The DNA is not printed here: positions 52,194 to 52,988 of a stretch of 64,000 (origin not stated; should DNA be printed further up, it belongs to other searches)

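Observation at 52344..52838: Eukaryotic gene encoding a cysteine-less HNH-nuclease-like domain fused to short C-terminal repeats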

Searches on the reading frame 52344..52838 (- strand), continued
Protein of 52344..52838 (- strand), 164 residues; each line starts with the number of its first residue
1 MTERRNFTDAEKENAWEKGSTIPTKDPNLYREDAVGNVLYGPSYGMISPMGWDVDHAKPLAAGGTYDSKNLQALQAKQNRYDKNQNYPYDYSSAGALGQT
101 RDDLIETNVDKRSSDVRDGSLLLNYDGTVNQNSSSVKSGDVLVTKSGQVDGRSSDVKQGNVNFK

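Call 50: fold_search(model_id=the predicted structure, library=viral)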
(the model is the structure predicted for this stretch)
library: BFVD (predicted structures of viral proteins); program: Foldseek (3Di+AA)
matches with E <= 10: 438; with E <= 0.001: 1
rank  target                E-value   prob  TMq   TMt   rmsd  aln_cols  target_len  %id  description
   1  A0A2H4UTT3            5.6e-06  1.00  0.40  0.77   1.8        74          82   31  Uncharacterized protein [Bodo saltans virus]
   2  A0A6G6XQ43            3.2e-03  1.00  0.39  0.54   2.8        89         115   18  (no name in the UniProt tables at hand)
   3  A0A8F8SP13            3.2e-03  1.00  0.36  0.25   2.5        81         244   14  (no name in the UniProt tables at hand)
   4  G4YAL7                1.3e-02  1.00  0.40  0.50   2.7        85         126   19  (no name in the UniProt tables at hand)
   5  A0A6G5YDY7            1.3e-02  1.00  0.37  0.50   3.6        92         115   21  (no name in the UniProt tables at hand)
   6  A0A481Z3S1            1.4e-02  1.00  0.42  0.21   2.8        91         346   21  HNH endonuclease [Pithovirus LCPAC104]
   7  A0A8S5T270            1.6e-02  0.99  0.28  0.19   4.3        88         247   22  RECOMBINATION ENDONUCLEASE VII [Myoviridae sp. ctqfO1]
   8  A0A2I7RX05            2.0e-02  1.00  0.32  0.42   5.4        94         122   19  (no name in the UniProt tables at hand)
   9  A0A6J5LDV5            2.5e-02  0.99  0.29  0.33   3.0        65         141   18  HNHc domain containing protein [uncultured Caudovirales phage]
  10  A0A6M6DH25            3.6e-02  1.00  0.35  0.24   3.0        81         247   17  (no name in the UniProt tables at hand)
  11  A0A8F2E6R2            3.8e-02  1.00  0.23  0.23   1.4        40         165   35  HNH endonuclease [Streptomyces phage TunaTartare]
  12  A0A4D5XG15            3.8e-02  0.94  0.31  0.12   8.1        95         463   19  HNH endonuclease [Pithovirus LCPAC102]
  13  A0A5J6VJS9            4.4e-02  1.00  0.35  0.08   2.8        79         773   15  AAA domain protein [Megaviridae environmental sample]
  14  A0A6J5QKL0            4.4e-02  0.99  0.24  0.39   5.1        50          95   26  HNHc domain containing protein [uncultured Caudovirales phage]
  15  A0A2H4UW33            4.6e-02  1.00  0.35  0.15   3.1        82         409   18  HNHc domain-containing protein [Bodo saltans virus]
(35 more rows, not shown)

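Call 51: find_encoding_contigs(protein=P0159, flank=5000, max_places=2)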
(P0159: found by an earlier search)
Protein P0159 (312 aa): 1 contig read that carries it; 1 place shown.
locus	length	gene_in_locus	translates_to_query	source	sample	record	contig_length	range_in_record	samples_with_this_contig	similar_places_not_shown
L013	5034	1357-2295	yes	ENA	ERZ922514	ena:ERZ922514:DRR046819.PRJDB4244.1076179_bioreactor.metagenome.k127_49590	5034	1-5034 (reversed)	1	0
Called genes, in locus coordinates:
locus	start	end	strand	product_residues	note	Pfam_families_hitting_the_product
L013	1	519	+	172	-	?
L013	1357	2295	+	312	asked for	-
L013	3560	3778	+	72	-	-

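Call 60: list_cluster_members(proteins=[P0014, P0015, P0017, P0018, P0019, P0020, P0022, P0035, P0086, P0108])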
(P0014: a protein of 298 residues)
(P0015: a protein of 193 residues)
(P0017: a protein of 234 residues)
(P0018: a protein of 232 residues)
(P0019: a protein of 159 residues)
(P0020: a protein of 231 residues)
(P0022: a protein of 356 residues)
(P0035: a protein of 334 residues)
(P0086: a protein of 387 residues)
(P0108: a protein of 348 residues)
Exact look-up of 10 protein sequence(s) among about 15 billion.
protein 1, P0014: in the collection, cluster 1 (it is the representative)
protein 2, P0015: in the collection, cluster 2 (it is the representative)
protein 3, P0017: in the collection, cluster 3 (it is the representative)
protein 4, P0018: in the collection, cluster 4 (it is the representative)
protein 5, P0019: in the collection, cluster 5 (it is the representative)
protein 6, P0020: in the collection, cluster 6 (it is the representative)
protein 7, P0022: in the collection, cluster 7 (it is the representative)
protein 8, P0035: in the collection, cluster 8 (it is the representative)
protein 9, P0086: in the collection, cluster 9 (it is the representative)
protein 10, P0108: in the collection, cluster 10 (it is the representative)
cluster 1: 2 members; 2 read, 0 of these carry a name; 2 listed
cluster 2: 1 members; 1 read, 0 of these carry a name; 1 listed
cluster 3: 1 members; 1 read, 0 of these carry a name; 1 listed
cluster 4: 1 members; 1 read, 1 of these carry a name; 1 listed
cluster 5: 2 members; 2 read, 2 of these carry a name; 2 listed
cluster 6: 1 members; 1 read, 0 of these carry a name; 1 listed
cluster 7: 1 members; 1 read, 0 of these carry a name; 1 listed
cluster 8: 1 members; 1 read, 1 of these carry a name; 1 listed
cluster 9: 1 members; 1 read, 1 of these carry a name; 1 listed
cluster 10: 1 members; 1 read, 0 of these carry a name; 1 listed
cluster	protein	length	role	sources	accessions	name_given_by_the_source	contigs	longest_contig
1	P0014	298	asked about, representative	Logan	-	-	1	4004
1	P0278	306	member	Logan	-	-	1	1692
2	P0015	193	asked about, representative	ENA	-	-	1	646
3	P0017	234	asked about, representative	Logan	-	-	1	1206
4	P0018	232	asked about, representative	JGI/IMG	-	hypothetical protein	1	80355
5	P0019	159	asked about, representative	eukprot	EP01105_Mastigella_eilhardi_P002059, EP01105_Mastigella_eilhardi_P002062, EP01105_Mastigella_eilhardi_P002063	TRINITY_DN1248_c0_g1_i2.p3 TRINITY_DN1248_c0_g1~~TRINITY_DN1248_c0_g1_i2.p3 ORF ...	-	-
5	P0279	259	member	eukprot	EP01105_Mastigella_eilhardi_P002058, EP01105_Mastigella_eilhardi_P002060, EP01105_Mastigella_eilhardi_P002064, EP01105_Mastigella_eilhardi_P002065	TRINITY_DN1248_c0_g1_i1.p1 TRINITY_DN1248_c0_g1~~TRINITY_DN1248_c0_g1_i1.p1 ORF ...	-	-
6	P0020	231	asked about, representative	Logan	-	-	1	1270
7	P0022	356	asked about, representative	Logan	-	-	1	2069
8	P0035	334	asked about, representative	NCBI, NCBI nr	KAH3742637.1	hypothetical protein Pelo_15960 [Pelomyxa schiedti]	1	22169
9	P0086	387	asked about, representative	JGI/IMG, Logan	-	hypothetical protein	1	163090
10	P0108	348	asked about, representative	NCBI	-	-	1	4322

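Call 61: find_encoding_contigs(protein=P0018, flank=10000, max_places=1)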
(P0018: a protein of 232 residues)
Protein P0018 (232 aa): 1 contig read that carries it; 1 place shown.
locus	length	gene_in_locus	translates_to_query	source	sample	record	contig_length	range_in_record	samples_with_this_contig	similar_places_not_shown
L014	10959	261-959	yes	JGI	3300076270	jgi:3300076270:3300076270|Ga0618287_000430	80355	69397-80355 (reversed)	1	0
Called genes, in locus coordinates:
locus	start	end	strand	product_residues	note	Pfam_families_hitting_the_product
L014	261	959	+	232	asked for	-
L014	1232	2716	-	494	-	PF00069:Pkinase, PF07714:PK_Tyr_Ser-Thr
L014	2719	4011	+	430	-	PF00134:Cyclin_N, PF02984:Cyclin_C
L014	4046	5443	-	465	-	PF13392:HNH_3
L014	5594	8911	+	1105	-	-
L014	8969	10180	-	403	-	-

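Call 62: find_encoding_contigs(protein=P0086, flank=10000, max_places=1)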
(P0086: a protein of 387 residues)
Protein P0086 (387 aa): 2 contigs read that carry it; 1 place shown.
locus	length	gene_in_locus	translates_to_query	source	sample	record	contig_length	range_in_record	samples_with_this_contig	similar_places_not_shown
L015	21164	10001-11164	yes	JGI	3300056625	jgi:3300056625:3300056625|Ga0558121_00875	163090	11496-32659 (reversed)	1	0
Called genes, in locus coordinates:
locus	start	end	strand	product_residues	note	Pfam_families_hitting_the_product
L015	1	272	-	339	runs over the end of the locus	-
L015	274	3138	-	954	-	PF00176:SNF2-rel_dom, PF00270:DEAD (faint), PF04851:ResIII, PF00271:Helicase_C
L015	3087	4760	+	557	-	PF00370:FGGY_N, PF02782:FGGY_C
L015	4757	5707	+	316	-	PF00520:Ion_trans (weak)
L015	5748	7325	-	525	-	PF12799:LRR_4 (faint), PF23622:LRR_At1g61320_AtMIF1 (faint), PF25013:LRR_Zer-1 (faint), PF24758:LRR_At5g56370 (weak)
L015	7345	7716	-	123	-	-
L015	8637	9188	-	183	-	-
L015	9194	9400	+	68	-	-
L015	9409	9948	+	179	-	PF00173:Cyt-b5 (weak)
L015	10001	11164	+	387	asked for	PF04471:Mrr_cat (weak)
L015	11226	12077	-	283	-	PF00071:Ras, PF08477:Roc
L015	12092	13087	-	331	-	PF00153:Mito_carr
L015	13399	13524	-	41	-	-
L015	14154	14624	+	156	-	PF14580:LRR_9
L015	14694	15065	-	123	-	PF00581:Rhodanese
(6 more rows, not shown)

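Call 63: search_protein_families(library=ncbifam, proteins=[P0183, P0214, P0164, P0206, P0225, P0010, P0007], max_evalue=0.01)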
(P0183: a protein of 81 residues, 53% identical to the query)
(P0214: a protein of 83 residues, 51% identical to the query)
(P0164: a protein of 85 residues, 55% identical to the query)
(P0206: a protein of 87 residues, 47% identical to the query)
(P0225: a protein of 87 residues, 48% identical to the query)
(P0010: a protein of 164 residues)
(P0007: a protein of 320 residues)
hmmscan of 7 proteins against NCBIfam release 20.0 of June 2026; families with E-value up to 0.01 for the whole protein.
P0183 (81 aa): 2 families
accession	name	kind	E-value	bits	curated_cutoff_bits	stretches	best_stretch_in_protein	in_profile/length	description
NF040563.1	guided_IscB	equivalog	0.00024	20.4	175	1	40-80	198-238/314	RNA-guided endonuclease IscB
NF049971.1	CRISPR_Cas9d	exception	0.0047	15.6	375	1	45-80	561-596/986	type II CRISPR RNA-guided endonuclease Cas9d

P0214 (83 aa): 3 families
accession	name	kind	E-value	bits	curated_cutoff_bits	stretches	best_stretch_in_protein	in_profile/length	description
NF040563.1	guided_IscB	equivalog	3.2e-05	23.2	175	1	35-79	193-237/314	RNA-guided endonuclease IscB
NF049971.1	CRISPR_Cas9d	exception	5.2e-05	22.1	375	1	31-83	546-599/986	type II CRISPR RNA-guided endonuclease Cas9d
TIGR01865.2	cas_Csn1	equivalog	0.0059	14.9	100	1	45-83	592-630/1070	type II CRISPR RNA-guided endonuclease Cas9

P0164 (85 aa): 1 family
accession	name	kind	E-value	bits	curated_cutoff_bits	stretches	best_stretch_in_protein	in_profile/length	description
NF049971.1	CRISPR_Cas9d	exception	0.0055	15.4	375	1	48-85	562-599/986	type II CRISPR RNA-guided endonuclease Cas9d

P0206 (87 aa): 3 families
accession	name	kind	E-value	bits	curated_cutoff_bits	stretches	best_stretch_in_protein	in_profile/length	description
NF049971.1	CRISPR_Cas9d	exception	3.2e-06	26.1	375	1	49-86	563-600/986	type II CRISPR RNA-guided endonuclease Cas9d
TIGR01865.2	cas_Csn1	equivalog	0.00042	18.7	100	1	49-85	594-630/1070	type II CRISPR RNA-guided endonuclease Cas9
NF040563.1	guided_IscB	equivalog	0.00069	18.8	175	1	39-82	195-238/314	RNA-guided endonuclease IscB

P0225 (87 aa): 2 families
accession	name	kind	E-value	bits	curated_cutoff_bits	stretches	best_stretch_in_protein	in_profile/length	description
NF049971.1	CRISPR_Cas9d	exception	4.2e-07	29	375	1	28-82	543-598/986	type II CRISPR RNA-guided endonuclease Cas9d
NF040563.1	guided_IscB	equivalog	6.3e-06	25.5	175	1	37-80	195-238/314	RNA-guided endonuclease IscB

P0010 (164 aa): 0 families

P0007 (320 aa): 0 families

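Call 64: search_protein_families(library=padloc, proteins=[window:52344-52838:-, P0183, P0214, P0164, P0206, P0010, P0007], max_evalue=0.01)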
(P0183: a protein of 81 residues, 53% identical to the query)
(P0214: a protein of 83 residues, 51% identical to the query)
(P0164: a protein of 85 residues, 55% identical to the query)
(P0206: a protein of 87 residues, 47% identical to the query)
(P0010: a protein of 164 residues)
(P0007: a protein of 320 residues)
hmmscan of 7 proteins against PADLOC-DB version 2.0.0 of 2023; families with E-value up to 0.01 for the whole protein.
window:52344-52838:- (164 aa): 0 families

P0183 (81 aa): 1 family
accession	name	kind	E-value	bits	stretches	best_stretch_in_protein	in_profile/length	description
PDLC01460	Cas9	-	0.0035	13.6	1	47-80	517-550/901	"CAS-II-A,CAS-II-B,CAS-II-C; effector__SPE"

P0214 (83 aa): 5 families
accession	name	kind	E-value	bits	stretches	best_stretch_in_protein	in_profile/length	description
PDLC00973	Cas9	-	0.0002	18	1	43-83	621-661/830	CRISPR subtype II RNA-guided endonuclease Cas9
PDLC03478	REase_II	-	0.00021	19.1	1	23-80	103-161/219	Type II restriction enzyme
PDLC01256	Cas9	-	0.00078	16.4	1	24-82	510-564/711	"CAS-II-A,CAS-II-B,CAS-II-C; effector__SPE"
PDLC01460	Cas9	-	0.0012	15.2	1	47-83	517-553/901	"CAS-II-A,CAS-II-B,CAS-II-C; effector__SPE"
PDLC00975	Cas9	-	0.0045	13.3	1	44-83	614-653/1120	Cas9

P0164 (85 aa): 1 family
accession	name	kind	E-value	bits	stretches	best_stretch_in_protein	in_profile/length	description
PDLC00973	Cas9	-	0.0068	12.9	1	49-85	625-661/830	CRISPR subtype II RNA-guided endonuclease Cas9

P0206 (87 aa): 3 families
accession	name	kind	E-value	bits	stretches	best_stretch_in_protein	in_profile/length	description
PDLC00973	Cas9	-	0.00014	18.5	1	49-86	625-662/830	CRISPR subtype II RNA-guided endonuclease Cas9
PDLC01460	Cas9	-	0.00088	15.6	1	49-86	517-554/901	"CAS-II-A,CAS-II-B,CAS-II-C; effector__SPE"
PDLC01256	Cas9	-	0.0013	15.6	1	49-86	529-565/711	"CAS-II-A,CAS-II-B,CAS-II-C; effector__SPE"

P0010 (164 aa): 0 families

P0007 (320 aa): 0 families

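Call 65: search_protein_families(library=phrogs, proteins=[window:52344-52838:-, P0183, P0214, P0164, P0010], max_evalue=0.01)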
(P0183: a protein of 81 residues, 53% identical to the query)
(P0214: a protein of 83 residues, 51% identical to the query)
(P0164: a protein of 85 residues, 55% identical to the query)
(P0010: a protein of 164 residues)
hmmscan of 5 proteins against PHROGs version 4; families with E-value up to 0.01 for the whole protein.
window:52344-52838:- (164 aa): 2 families
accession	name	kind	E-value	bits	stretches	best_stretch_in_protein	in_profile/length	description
phrog_4590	-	unknown function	0.0014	20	1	50-83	49-82/100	-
phrog_1035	-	DNA, RNA and nucleotide metabolism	0.0031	18.4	1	50-80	178-208/271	endonuclease VII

P0183 (81 aa): 12 families
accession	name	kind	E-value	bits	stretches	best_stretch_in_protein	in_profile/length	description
phrog_1035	-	DNA, RNA and nucleotide metabolism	8e-08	33.5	1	36-80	169-213/271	endonuclease VII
phrog_338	-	DNA, RNA and nucleotide metabolism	1.3e-05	25.7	1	41-80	223-262/340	HNH endonuclease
phrog_9508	-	DNA, RNA and nucleotide metabolism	2.1e-05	25.5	1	31-80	27-74/171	HNH endonuclease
phrog_2118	-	DNA, RNA and nucleotide metabolism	2.3e-05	25.1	1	40-69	183-213/301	HNH endonuclease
phrog_2214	-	DNA, RNA and nucleotide metabolism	3.9e-05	23.9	1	43-80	202-239/429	HNH endonuclease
phrog_9645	-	DNA, RNA and nucleotide metabolism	4.9e-05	24.1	1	47-80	39-72/168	HNH endonuclease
phrog_5718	-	DNA, RNA and nucleotide metabolism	0.00016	21.8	1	48-80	144-176/394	HNH endonuclease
phrog_6050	-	DNA, RNA and nucleotide metabolism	0.00053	19.9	1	44-80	324-360/402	HNH endonuclease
phrog_4590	-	unknown function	0.00084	20.7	1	39-80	43-84/100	-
phrog_16726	-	DNA, RNA and nucleotide metabolism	0.001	19.8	1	23-80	87-143/308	HNH endonuclease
phrog_333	-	DNA, RNA and nucleotide metabolism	0.0025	19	1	43-77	44-78/138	HNH endonuclease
phrog_1271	-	DNA, RNA and nucleotide metabolism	0.0073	16.7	1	44-81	283-319/361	HNH endonuclease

P0214 (83 aa): 10 families
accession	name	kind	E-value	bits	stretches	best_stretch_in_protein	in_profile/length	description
phrog_333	-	DNA, RNA and nucleotide metabolism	5.8e-07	30.8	1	44-80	45-81/138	HNH endonuclease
phrog_2214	-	DNA, RNA and nucleotide metabolism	2.4e-06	27.9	1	14-79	172-238/429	HNH endonuclease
phrog_1035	-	DNA, RNA and nucleotide metabolism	1.1e-05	26.5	1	27-82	161-215/271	endonuclease VII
phrog_4590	-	unknown function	0.00048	21.5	1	35-77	39-81/100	-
phrog_589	-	DNA, RNA and nucleotide metabolism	0.0006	20.6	1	44-79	104-140/179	HNH endonuclease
phrog_16726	-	DNA, RNA and nucleotide metabolism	0.0012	19.7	1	24-79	88-142/308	HNH endonuclease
phrog_7785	-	DNA, RNA and nucleotide metabolism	0.0024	18.9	1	43-80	77-114/147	HNH endonuclease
phrog_6050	-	DNA, RNA and nucleotide metabolism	0.0055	16.6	1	45-80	325-360/402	HNH endonuclease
phrog_2118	-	DNA, RNA and nucleotide metabolism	0.006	17.1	1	44-67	188-211/301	HNH endonuclease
phrog_9508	-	DNA, RNA and nucleotide metabolism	0.0097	16.9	1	41-81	35-75/171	HNH endonuclease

P0164 (85 aa): 9 families
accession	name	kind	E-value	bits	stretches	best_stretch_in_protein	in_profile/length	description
phrog_1035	-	DNA, RNA and nucleotide metabolism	8.5e-11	43.2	1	32-84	164-215/271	endonuclease VII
phrog_338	-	DNA, RNA and nucleotide metabolism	2e-05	25.1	1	44-84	224-264/340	HNH endonuclease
phrog_333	-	DNA, RNA and nucleotide metabolism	0.00015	22.9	1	47-81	46-80/138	HNH endonuclease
phrog_2118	-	DNA, RNA and nucleotide metabolism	0.00026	21.7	1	47-79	189-221/301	HNH endonuclease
phrog_6050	-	DNA, RNA and nucleotide metabolism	0.0031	17.4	1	47-82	325-360/402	HNH endonuclease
phrog_589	-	DNA, RNA and nucleotide metabolism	0.0033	18.2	1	47-81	105-140/179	HNH endonuclease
phrog_9508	-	DNA, RNA and nucleotide metabolism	0.0051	17.7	1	47-84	39-76/171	HNH endonuclease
phrog_17283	-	DNA, RNA and nucleotide metabolism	0.0087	17.3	0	45-82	5-43/71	HNH endonuclease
phrog_2214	-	DNA, RNA and nucleotide metabolism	0.0092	16.1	0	48-82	205-239/429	HNH endonuclease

P0010 (164 aa): 2 families
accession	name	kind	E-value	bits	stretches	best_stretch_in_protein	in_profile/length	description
phrog_1035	-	DNA, RNA and nucleotide metabolism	4.5e-06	27.7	1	34-103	163-231/271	endonuclease VII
phrog_9645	-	DNA, RNA and nucleotide metabolism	0.00038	21.2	1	50-123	37-109/168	HNH endonuclease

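Call 75: find_related_loci(query=A5, collection=genome_contigs, flank=4000)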
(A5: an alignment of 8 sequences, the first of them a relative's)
Query A5 (85 aa) in genome_contigs; peptide patterns used: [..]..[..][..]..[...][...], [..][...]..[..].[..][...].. (x = any residue, [..] = any of these).
117 stretches matched a pattern; 94 encode a relative of the query (tblastn E <= 1e-3); the best 80 are kept; 80 distinct loci.
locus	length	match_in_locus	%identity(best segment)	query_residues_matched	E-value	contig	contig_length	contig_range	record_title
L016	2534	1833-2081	66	3-85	6e-36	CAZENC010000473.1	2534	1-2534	MAG TPA_asm: uncultured Desulfobacteraceae bacterium isolate binchicken_co129_8 genome assembly, contig: NODE_175045_len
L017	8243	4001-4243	65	5-85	2e-34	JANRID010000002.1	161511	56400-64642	MAG: Bacteroidia bacterium isolate bins.412 k141_2797602, whole genome shotgun sequence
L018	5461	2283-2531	61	3-85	8e-34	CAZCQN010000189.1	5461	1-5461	MAG TPA_asm: uncultured Verrucomicrobiota bacterium isolate SRP214966_co5_75 genome assembly, contig: NODE_17296_length_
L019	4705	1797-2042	61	4-85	7e-34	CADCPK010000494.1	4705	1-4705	MAG: uncultured Lachnospiraceae bacterium isolate RUG14852 genome assembly, contig: RUG14852_asm_494, whole genome shotg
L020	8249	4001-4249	61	3-85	4e-33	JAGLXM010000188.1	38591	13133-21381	MAG: Candidatus Bipolaricaulota bacterium isolate RS_12_53 ZL285.bin.53.fa_188, whole genome shotgun sequence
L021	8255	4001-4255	60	1-85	3e-32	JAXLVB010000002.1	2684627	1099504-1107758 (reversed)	MAG: Spirosomataceae bacterium isolate STL-BAC45 C1.240.fa-2, whole genome shotgun sequence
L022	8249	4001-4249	63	1-83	2e-31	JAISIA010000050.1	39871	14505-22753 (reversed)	MAG: Bacteroidales bacterium isolate Hm464_bin38 k119_1442602, whole genome shotgun sequence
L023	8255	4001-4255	84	1-85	3e-47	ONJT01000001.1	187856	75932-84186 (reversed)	uncultured Bacteroidales bacterium isolate RUG372 genome assembly, contig: scaffold_9, whole genome shotgun sequence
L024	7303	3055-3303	60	1-83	1e-30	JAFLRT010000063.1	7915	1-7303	MAG: Alistipes sp. isolate HAN008 Seq63, whole genome shotgun sequence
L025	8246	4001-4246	57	4-85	4e-30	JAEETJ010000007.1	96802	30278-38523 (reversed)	MAG: Bacteroidales bacterium isolate Tb.RUG.402 NODE_410_length_96802_cov_6.175019, whole genome shotgun sequence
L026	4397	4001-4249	57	5-85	8e-30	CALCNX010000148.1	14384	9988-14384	MAG TPA_asm: uncultured bacterium isolate SRR6231133_bin.11_CONCOCT_v1.1_MAG genome assembly, contig: ERZ650265.645, who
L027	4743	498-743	57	4-85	6e-30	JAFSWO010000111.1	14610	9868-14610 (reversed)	MAG: Bacteroidales bacterium isolate RGIG3539 Goat_Rumen.Co__c2906156, whole genome shotgun sequence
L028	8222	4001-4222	64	10-83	1e-29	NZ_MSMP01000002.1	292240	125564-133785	Tenacibaculum agarivorans strain HZ1 contig2, whole genome shotgun sequence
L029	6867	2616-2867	60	1-84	1e-29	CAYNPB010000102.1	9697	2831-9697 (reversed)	MAG TPA_asm: uncultured Sangeribacter sp. isolate SRP199465_co1_508 genome assembly, contig: NODE_20342_length_9697_cov_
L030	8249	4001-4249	57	1-83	1e-29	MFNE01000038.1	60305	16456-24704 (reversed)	MAG: Candidatus Lambdaproteobacteria bacterium RIFOXYD2_FULL_50_16 rifoxyd2_full_scaffold_420, whole genome shotgun sequ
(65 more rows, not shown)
